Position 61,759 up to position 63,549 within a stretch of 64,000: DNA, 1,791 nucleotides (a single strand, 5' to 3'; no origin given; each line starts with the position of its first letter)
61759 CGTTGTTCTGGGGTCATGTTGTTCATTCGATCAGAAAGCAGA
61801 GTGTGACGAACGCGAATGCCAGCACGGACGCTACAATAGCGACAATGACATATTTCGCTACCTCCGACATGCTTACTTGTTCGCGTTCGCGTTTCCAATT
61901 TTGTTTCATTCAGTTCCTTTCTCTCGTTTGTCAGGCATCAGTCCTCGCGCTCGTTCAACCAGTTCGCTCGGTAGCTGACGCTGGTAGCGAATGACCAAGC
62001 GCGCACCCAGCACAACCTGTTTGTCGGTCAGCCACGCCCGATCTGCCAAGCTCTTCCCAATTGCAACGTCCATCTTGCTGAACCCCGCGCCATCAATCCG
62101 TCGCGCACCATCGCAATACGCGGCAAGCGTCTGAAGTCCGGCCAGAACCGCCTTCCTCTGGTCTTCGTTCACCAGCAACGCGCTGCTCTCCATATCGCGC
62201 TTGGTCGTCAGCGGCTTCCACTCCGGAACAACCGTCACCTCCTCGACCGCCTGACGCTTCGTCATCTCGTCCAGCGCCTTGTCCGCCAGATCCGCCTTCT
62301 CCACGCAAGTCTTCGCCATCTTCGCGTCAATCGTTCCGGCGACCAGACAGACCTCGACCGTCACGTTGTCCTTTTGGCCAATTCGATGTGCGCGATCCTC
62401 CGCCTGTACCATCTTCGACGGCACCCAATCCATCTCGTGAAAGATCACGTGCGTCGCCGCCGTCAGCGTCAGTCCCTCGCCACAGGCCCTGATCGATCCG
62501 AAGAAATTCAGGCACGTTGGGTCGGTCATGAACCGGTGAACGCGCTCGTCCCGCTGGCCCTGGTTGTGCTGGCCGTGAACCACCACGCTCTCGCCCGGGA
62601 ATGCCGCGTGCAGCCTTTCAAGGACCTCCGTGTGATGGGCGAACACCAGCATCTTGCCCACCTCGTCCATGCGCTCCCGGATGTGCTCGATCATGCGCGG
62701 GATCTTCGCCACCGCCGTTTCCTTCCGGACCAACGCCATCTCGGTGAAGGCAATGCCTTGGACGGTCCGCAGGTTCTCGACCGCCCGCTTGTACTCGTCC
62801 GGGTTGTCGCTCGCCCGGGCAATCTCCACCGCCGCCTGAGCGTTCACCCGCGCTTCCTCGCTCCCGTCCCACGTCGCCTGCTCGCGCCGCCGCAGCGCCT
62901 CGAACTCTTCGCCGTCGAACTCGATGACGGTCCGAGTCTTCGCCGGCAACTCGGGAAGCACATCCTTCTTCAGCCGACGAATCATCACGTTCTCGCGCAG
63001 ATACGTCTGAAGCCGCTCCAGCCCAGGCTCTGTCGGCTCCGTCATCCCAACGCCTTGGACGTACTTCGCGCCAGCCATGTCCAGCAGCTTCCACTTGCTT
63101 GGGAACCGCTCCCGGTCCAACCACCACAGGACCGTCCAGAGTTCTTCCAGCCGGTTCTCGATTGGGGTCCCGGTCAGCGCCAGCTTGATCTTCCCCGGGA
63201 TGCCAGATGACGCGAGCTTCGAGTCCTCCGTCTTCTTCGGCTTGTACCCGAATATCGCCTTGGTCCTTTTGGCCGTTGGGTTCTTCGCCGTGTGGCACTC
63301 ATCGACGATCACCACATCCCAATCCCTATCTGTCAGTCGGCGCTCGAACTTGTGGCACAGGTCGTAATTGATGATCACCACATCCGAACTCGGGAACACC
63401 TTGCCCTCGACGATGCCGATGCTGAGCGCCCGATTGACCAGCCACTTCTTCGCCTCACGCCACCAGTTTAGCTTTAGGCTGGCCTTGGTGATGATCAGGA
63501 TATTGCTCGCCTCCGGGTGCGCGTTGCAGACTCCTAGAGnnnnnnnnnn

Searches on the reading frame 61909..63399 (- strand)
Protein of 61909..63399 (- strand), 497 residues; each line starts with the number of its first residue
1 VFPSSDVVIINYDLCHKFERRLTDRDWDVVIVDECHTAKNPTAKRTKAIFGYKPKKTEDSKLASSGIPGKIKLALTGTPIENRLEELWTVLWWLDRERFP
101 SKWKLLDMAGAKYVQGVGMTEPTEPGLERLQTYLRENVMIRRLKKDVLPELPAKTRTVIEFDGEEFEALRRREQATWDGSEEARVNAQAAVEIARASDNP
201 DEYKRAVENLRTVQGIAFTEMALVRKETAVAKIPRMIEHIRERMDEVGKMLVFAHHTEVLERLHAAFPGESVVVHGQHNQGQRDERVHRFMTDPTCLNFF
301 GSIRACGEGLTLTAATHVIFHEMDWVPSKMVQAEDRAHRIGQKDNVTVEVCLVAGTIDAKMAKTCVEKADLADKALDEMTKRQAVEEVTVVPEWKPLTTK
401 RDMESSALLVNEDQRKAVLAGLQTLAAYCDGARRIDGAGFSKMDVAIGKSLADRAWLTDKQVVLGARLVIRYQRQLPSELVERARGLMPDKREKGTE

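Call 42: search_protein_families(library=pfam, proteins=[window:61909-63399:-], max_evalue=0.01)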
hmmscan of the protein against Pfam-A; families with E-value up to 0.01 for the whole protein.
window:61909-63399:- (497 aa): 3 families
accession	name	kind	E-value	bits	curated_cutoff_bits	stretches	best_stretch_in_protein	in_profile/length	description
PF00176.29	SNF2-rel_dom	-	5.6e-17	62.2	24.9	1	5-162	104-240/290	SNF2-related domain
PF00271.37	Helicase_C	-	8.2e-16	58.7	23.5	1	235-341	5-110/110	Helicase conserved C-terminal domain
PF04851.21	ResIII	-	0.00026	21.4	22.5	1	6-80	101-163/164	Type III restriction enzyme, res subunit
